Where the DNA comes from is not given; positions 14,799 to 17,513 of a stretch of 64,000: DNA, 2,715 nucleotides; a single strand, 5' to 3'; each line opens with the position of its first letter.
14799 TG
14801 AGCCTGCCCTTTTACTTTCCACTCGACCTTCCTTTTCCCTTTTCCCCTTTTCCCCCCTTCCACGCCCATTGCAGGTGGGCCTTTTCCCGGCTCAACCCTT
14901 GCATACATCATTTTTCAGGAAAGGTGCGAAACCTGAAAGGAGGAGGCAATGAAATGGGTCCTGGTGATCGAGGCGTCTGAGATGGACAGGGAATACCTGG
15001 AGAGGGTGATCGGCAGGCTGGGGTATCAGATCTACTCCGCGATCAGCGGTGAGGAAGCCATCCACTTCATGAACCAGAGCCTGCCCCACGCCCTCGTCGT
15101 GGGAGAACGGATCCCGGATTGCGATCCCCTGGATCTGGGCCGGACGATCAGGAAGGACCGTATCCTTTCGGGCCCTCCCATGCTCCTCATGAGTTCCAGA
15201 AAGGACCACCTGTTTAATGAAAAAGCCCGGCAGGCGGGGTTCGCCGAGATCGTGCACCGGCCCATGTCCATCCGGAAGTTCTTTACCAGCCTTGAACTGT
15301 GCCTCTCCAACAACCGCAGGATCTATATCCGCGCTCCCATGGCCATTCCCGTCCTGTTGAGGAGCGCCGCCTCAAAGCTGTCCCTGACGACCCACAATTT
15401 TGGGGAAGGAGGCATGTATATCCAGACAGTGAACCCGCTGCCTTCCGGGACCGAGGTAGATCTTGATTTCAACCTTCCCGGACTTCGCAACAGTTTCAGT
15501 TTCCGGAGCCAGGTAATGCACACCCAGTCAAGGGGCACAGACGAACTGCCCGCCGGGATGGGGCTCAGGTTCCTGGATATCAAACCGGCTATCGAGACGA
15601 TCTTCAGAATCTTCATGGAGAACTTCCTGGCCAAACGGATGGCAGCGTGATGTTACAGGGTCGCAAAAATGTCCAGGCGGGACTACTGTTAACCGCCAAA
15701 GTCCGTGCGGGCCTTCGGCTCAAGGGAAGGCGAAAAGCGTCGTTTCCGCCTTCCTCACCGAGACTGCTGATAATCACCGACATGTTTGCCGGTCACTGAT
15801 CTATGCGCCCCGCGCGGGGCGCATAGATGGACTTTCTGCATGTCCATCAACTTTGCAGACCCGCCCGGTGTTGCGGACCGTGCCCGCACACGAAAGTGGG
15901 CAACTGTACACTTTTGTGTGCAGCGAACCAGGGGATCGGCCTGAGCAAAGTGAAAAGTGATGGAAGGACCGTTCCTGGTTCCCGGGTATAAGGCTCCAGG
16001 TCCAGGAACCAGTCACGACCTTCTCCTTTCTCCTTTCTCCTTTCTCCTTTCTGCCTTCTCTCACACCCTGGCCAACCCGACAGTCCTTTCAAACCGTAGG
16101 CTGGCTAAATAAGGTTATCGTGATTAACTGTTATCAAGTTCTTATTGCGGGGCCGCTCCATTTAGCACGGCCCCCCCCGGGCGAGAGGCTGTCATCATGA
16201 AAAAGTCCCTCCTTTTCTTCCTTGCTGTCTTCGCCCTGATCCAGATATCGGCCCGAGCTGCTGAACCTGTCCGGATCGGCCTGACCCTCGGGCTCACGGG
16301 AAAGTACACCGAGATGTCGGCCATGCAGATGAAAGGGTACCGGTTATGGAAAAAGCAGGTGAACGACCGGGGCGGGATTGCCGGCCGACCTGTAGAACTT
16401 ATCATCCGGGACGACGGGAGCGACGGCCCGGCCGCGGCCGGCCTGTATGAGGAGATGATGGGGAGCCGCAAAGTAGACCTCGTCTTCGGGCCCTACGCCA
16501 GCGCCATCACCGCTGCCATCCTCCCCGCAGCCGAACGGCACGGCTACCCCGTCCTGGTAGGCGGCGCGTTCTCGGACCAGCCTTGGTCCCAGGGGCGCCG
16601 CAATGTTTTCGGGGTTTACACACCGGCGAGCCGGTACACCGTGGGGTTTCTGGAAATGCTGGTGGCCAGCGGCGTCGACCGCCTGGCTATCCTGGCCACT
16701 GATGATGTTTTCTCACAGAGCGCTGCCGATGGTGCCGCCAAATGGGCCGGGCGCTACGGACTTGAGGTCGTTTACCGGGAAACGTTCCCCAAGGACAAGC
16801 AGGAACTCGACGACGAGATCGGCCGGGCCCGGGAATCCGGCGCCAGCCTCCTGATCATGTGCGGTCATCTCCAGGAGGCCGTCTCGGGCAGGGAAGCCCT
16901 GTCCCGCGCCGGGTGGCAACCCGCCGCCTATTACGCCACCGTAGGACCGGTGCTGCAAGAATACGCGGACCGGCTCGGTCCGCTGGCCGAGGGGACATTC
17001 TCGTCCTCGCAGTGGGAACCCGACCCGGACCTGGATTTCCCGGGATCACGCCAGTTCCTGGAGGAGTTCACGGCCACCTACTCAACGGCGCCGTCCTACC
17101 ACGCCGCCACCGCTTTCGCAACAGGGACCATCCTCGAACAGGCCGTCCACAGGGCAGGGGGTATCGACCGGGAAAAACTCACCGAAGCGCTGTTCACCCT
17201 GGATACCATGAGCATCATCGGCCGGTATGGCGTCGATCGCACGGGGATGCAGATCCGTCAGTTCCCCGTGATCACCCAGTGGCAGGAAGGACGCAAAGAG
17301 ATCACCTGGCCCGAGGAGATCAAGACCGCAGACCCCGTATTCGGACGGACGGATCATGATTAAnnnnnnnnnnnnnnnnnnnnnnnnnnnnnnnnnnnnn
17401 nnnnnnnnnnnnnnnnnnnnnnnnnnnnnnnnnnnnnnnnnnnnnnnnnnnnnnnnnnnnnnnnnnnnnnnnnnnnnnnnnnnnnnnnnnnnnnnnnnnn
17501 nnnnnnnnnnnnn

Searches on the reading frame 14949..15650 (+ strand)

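Call 82: search_protein_families(library=pfam, proteins=[window:14949-15650:+], max_evalue=0.00001)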
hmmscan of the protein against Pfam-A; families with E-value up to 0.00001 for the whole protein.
window:14949-15650:+ (233 aa): 2 families
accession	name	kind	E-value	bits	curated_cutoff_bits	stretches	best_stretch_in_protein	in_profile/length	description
PF07238.19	PilZ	-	3.1e-11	43.9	22.5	1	122-215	1-92/102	PilZ domain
PF00072.30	Response_reg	-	2.4e-09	37.8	30.2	1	4-114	1-109/111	Response regulator receiver domain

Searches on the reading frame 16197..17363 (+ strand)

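Call 82: search_protein_families(library=pfam, proteins=[window:16197-17363:+], max_evalue=0.00001)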
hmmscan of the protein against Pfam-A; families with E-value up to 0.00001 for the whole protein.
window:16197-17363:+ (388 aa): 3 families
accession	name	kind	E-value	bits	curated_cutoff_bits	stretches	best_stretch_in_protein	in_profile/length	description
PF13458.12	Peripla_BP_6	-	5.3e-57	194.5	31.7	1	24-364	1-340/343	Periplasmic binding protein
PF13433.12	Peripla_BP_5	-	1.4e-19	70.9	27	1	25-373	1-348/363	Periplasmic binding protein domain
PF01094.35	ANF_receptor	-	1.5e-08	34.6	25.4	1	54-226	12-188/353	Receptor family ligand binding region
